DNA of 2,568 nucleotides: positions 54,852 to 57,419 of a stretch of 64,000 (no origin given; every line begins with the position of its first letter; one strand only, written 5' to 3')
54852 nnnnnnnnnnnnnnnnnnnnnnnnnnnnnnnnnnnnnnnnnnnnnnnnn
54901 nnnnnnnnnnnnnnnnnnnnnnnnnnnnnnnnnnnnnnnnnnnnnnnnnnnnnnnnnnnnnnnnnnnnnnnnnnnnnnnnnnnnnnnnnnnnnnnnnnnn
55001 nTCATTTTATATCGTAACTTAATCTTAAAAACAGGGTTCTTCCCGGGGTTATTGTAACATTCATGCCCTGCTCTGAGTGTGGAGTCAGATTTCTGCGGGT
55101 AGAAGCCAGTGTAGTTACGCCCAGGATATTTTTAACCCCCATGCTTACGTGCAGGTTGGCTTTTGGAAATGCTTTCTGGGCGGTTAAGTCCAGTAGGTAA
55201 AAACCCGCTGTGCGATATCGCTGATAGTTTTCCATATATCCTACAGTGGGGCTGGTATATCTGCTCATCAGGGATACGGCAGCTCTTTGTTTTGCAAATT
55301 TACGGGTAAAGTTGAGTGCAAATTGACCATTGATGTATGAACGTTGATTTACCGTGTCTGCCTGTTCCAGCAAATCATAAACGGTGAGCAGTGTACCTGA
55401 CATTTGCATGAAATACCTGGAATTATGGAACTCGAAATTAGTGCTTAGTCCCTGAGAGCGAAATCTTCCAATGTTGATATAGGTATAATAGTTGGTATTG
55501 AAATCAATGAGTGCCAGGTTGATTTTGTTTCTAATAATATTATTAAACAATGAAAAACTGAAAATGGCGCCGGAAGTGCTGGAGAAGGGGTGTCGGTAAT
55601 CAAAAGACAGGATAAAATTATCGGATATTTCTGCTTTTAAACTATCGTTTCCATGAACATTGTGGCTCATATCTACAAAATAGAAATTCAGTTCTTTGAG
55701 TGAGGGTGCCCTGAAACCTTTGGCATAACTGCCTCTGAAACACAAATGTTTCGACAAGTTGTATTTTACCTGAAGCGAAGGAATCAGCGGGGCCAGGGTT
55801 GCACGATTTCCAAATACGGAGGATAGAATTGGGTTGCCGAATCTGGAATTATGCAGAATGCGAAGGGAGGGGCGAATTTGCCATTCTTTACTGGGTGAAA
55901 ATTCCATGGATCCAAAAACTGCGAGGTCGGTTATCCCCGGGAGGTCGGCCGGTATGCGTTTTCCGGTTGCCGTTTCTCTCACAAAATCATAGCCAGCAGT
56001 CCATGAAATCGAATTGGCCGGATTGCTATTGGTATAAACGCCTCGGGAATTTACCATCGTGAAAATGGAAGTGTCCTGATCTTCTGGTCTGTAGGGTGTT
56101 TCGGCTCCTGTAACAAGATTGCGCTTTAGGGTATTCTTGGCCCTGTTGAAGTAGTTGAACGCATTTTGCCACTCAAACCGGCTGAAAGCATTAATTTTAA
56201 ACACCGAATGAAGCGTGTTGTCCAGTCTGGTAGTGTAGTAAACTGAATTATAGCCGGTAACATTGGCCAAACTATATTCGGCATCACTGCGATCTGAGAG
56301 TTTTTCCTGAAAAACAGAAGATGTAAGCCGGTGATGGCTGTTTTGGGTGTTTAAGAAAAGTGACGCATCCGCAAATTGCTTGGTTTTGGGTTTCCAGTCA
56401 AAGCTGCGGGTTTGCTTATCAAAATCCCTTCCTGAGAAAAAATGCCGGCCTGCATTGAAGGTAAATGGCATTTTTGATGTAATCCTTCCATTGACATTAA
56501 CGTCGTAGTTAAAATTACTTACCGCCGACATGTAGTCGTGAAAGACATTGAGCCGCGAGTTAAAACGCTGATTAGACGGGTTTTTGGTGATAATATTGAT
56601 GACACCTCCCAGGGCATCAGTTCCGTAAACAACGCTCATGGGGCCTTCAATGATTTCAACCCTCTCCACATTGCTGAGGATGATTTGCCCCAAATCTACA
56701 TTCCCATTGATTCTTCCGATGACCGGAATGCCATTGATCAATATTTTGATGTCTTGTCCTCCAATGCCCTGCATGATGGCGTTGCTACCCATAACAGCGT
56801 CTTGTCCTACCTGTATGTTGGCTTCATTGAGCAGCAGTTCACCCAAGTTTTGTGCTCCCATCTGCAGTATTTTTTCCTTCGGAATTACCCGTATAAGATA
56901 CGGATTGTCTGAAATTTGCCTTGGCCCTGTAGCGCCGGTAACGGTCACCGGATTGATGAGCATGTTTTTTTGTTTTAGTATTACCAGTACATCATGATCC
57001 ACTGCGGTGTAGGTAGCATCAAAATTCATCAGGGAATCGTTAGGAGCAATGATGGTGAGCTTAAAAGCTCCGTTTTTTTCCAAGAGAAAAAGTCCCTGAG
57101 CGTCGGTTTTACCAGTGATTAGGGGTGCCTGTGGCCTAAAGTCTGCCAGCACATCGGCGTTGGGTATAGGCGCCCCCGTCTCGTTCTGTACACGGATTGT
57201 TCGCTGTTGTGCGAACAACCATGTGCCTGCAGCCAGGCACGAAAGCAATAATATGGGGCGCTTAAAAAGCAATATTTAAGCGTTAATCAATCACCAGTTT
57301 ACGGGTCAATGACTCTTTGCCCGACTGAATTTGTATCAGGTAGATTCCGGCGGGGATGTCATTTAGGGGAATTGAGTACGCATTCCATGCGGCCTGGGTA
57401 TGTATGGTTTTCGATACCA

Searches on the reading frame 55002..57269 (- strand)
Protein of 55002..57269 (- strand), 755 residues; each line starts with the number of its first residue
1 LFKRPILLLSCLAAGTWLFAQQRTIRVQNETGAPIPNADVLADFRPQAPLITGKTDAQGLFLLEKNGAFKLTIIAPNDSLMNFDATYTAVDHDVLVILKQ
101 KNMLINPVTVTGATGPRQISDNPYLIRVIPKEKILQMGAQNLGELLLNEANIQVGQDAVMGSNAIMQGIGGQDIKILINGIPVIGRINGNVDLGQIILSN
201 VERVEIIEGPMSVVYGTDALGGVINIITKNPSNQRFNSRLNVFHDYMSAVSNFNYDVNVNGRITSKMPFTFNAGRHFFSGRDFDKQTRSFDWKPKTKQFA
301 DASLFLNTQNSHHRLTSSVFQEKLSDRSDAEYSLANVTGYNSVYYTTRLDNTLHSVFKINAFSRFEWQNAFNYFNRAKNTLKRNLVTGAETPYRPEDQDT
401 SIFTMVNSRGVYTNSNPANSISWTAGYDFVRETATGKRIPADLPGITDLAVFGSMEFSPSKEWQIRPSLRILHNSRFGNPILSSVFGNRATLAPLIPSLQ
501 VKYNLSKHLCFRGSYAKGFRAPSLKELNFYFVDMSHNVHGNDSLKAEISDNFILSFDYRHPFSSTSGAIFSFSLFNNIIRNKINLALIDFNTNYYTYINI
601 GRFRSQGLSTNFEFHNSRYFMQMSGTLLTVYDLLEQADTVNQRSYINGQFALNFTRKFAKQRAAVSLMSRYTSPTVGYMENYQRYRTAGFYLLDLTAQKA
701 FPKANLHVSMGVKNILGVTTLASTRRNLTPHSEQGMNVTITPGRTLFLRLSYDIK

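Call 12: search_protein_families(library=pfam, proteins=[window:55002-57269:-], max_evalue=0.00001)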
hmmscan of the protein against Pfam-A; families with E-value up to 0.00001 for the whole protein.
window:55002-57269:- (755 aa): 2 families
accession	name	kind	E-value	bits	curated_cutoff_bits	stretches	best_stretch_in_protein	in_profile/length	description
PF00593.30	TonB_dep_Rec_b-barrel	-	1.1e-21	78.7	27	1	284-715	13-436/436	TonB dependent receptor-like, beta-barrel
PF07715.20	Plug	-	2.2e-19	70.3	23.9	1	120-223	3-107/107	TonB-dependent Receptor Plug Domain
